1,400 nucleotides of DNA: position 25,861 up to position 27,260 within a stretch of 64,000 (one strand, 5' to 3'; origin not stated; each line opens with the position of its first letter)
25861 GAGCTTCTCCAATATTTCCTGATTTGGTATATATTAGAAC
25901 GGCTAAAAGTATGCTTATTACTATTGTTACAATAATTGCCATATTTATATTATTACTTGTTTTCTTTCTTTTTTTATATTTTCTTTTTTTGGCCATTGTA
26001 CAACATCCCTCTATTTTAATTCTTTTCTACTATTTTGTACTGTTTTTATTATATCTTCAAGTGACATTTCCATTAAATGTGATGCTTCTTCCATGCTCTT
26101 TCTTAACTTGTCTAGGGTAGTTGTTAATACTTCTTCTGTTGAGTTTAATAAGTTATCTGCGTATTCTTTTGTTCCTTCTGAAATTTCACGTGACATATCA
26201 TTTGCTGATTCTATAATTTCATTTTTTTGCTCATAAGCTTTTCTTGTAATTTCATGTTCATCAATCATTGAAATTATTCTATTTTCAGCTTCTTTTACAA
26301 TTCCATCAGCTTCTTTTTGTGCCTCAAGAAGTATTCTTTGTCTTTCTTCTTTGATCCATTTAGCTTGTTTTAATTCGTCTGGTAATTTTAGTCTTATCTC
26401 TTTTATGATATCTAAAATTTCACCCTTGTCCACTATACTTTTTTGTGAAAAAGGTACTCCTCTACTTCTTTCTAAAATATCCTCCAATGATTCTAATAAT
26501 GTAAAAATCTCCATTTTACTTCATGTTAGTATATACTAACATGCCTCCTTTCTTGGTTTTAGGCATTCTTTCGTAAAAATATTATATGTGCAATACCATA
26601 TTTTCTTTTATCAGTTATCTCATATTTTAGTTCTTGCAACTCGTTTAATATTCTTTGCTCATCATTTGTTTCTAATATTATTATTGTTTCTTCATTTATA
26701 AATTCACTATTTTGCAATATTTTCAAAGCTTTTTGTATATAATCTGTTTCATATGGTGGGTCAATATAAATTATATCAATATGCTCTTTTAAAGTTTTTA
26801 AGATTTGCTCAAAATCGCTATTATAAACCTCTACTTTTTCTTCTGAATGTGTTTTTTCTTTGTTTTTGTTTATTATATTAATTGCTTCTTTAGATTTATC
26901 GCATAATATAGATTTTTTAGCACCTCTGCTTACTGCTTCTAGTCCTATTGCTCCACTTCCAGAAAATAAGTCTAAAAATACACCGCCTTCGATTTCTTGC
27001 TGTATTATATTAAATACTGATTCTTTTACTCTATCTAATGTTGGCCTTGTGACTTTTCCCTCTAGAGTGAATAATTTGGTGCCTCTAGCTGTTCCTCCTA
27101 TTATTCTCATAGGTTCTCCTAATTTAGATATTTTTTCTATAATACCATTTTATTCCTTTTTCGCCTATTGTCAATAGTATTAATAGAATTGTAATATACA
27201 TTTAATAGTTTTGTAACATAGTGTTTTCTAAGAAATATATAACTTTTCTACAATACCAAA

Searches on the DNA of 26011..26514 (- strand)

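Call 57: search_with_rna_model(model_id=R1, sources=[L202, L203, L204, L205, L101, L102, L103, L104, L105, L106, L107, L108, L109, L110, L111, L112, L113, L114, L115], max_evalue=0.05)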
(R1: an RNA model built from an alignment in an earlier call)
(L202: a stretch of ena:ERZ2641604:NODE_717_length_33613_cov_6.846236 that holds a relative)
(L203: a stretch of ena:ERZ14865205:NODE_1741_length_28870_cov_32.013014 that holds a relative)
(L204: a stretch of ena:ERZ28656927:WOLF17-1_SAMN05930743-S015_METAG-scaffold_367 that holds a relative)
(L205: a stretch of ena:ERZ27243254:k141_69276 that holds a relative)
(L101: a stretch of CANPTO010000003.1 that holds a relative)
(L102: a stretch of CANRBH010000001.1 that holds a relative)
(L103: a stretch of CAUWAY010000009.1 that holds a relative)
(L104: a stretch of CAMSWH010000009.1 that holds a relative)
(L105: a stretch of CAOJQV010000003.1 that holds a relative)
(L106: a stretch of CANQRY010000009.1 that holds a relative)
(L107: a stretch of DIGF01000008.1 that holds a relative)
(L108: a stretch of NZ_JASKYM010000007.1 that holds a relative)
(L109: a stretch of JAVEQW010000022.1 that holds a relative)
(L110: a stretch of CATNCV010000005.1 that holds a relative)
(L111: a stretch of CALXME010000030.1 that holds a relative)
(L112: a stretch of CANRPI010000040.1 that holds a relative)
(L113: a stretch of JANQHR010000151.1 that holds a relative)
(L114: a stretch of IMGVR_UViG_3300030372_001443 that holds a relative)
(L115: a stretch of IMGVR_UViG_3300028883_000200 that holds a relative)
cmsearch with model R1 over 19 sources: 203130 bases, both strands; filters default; matches with E-value up to 0.05: 17.
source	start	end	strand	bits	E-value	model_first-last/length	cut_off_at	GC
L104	608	642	+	47.6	1.9e-07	1-33/33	no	0.26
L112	2386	2419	+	47.3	2.2e-07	1-33/33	no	0.26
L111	2263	2293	+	47.1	2.5e-07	1-33/33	no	0.26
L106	311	340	+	42.3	2.4e-06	1-33/33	no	0.27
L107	3303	3332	+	42.3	2.4e-06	1-33/33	no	0.27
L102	6256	6290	+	41.9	2.9e-06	1-33/33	no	0.26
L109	6661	6690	+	38.9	1.3e-05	1-33/33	no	0.33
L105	3867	3899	-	35.2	7.4e-05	1-33/33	no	0.33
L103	2317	2351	-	31.1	0.00055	1-33/33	no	0.29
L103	1098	1131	-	31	0.00058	1-33/33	no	0.26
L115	11313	11343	+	26.8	0.0042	1-33/33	no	0.26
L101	2892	2926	-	25.7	0.0072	1-33/33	no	0.29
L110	875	909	-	25.7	0.0072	1-33/33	no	0.29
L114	1840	1873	+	24.2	0.015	1-33/33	no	0.35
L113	356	387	+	23.2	0.024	1-33/33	no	0.44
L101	2894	2917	+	22.3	0.037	11-32/33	no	0.17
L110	877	900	+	22.3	0.037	11-32/33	no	0.17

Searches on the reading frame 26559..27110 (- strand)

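Call 60: search_protein_families(library=pfam, proteins=[window:26559-27110:-], max_evalue=0.00001)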
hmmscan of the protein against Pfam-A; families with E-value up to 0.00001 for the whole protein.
window:26559-27110:- (183 aa): 6 families
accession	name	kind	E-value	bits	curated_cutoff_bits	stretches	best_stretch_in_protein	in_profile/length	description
PF03602.21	Cons_hypoth95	-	1.1e-55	188.5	24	1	1-179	1-181/182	Conserved hypothetical protein 95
PF02086.21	MethyltransfD12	-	5.7e-11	43.1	22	0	84-124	149-190/253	D12 class N6 adenine-specific DNA methyltransferase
PF13847.12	Methyltransf_31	-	4.6e-09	36.6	27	1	42-171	4-128/145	Methyltransferase domain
PF05175.20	MTS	-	1e-08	35.5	23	1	17-131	8-118/170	Methyltransferase small domain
PF01555.25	N6_N4_Mtase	-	7.1e-07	29.8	26.7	0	40-82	180-221/221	DNA methylase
PF02475.24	TRM5-TYW2_MTfase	-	8.2e-07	29.5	28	1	35-143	30-138/164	TRM5/TYW2 methyltransferase domain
